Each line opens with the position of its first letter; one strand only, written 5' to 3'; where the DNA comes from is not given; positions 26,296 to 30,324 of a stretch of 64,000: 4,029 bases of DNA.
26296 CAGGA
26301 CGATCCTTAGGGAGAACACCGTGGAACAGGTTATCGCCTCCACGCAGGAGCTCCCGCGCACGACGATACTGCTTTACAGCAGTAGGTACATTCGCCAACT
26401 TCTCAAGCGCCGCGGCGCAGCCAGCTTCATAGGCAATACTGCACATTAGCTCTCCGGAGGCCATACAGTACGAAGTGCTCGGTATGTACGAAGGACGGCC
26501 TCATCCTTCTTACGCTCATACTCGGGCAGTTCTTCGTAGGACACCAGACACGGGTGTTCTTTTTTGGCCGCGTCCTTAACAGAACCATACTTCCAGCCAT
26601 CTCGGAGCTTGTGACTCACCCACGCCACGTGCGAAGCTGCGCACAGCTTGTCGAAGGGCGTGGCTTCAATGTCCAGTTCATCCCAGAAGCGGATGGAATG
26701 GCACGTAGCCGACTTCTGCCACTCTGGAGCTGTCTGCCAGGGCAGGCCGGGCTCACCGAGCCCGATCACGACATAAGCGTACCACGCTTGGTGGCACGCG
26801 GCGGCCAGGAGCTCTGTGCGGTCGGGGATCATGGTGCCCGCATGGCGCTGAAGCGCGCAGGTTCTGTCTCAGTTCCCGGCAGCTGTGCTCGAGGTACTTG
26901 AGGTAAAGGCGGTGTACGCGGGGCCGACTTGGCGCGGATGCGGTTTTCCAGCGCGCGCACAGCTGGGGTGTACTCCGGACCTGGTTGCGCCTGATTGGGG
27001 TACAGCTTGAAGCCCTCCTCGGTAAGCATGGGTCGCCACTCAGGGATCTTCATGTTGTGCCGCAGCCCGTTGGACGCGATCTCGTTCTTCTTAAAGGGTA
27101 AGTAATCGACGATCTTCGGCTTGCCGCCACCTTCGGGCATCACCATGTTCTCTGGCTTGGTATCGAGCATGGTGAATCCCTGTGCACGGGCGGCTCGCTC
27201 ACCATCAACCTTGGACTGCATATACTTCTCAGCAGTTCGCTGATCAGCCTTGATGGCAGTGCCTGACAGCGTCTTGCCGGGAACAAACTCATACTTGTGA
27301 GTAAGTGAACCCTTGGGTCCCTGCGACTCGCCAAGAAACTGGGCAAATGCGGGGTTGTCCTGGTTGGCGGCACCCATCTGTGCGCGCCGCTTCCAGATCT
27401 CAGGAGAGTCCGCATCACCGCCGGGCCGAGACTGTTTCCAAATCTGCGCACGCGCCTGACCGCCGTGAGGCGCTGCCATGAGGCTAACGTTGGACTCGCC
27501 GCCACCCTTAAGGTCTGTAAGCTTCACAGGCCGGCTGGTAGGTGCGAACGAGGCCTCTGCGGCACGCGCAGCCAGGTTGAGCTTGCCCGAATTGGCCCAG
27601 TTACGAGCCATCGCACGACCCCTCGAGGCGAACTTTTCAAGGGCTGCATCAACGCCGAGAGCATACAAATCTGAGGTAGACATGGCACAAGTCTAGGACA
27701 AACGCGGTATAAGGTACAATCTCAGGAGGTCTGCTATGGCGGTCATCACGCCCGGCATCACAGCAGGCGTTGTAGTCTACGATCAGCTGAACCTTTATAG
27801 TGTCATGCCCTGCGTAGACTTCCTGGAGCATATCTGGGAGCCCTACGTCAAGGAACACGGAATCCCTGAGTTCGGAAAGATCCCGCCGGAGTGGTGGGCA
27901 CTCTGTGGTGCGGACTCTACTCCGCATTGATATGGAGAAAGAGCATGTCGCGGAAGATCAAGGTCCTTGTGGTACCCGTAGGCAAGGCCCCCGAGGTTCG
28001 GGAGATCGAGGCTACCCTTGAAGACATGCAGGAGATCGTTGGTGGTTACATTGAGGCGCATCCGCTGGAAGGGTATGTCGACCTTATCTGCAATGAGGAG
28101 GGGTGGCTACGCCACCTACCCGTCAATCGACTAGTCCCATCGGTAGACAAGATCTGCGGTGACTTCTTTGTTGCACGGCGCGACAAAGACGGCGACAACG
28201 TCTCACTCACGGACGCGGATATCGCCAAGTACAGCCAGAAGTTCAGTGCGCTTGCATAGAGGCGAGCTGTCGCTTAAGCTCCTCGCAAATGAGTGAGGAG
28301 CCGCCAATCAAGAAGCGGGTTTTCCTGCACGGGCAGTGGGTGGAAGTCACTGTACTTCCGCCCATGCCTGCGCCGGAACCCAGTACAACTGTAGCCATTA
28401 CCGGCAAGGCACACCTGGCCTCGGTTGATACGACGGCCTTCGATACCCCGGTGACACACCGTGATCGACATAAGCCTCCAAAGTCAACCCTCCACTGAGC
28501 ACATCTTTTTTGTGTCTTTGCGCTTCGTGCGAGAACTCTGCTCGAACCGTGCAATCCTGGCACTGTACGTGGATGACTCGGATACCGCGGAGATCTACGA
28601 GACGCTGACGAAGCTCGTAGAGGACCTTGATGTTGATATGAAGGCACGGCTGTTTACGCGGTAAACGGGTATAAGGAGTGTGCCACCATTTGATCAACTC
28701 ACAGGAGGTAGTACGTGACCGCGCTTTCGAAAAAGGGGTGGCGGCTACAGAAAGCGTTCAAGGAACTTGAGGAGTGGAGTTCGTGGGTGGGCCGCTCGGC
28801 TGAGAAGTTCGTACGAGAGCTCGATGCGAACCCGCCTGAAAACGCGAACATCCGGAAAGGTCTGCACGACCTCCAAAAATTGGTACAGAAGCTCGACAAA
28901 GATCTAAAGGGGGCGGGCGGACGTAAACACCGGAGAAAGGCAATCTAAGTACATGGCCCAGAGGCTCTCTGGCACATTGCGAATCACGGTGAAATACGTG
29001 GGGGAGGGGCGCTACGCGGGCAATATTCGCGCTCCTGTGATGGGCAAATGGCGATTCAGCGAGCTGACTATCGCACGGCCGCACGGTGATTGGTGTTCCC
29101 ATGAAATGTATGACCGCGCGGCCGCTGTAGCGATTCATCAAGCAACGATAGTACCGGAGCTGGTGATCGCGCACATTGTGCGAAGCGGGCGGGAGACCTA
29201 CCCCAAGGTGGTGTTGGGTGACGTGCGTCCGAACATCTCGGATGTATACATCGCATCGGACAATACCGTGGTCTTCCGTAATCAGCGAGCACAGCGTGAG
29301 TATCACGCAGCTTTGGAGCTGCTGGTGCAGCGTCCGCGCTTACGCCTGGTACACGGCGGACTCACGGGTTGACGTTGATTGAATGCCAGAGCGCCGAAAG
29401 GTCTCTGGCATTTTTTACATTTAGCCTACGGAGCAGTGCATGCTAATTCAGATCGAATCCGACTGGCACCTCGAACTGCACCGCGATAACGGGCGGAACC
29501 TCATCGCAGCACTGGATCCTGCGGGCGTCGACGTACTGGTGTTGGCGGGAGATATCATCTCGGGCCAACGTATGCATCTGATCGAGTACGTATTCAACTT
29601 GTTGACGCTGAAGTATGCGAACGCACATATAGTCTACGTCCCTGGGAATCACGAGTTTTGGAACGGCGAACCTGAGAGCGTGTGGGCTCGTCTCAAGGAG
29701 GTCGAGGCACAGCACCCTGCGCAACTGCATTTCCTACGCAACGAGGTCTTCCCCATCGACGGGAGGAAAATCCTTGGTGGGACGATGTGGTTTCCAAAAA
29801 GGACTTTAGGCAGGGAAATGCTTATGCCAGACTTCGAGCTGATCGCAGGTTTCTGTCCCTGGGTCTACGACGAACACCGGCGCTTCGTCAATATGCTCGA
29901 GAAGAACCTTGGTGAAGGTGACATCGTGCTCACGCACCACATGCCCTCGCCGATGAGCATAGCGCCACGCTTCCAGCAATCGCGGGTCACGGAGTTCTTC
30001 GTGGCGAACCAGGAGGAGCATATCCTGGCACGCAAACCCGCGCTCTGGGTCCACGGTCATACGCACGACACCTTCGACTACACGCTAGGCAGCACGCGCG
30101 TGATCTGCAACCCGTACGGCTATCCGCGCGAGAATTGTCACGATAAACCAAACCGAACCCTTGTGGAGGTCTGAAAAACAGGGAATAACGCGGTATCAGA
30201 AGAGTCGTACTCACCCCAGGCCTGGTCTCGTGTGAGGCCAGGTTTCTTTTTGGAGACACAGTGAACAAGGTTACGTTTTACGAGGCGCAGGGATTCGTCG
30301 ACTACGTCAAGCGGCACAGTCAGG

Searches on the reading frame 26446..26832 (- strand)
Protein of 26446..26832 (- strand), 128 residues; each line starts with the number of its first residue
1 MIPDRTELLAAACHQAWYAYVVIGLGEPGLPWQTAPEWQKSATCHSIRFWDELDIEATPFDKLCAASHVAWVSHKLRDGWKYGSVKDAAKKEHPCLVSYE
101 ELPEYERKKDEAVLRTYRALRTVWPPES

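Call 116: search_protein_families(library=pfam, proteins=[window:26446-26832:-], max_evalue=0.001)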
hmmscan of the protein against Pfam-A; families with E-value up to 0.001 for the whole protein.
window:26446-26832:- (128 aa): 1 family
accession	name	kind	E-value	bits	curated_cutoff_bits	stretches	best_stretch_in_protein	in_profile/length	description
PF02026.21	RyR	-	4.6e-14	52.9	27.4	1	61-114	22-75/91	RyR domain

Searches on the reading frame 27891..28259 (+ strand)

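Call 116: search_protein_families(library=pfam, proteins=[window:27891-28259:+], max_evalue=0.001)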
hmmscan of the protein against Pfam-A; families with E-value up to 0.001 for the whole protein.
window:27891-28259:+ (122 aa): 1 family
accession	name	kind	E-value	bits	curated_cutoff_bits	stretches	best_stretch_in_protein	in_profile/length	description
PF12957.13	DUF3846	-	5.8e-28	97.5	27.5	1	23-118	1-102/103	Domain of unknown function (DUF3846)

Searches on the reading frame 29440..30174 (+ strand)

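Call 116: search_protein_families(library=pfam, proteins=[window:29440-30174:+], max_evalue=0.001)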
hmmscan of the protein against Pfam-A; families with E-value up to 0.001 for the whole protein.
window:29440-30174:+ (244 aa): 2 families
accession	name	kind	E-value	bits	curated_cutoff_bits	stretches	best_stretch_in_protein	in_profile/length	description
PF00149.33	Metallophos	-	5.2e-12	47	21.5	1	7-209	7-189/191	Calcineurin-like phosphoesterase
PF12850.12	Metallophos_2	-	2.1e-07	31.5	27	1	1-111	1-84/154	Calcineurin-like phosphoesterase superfamily domain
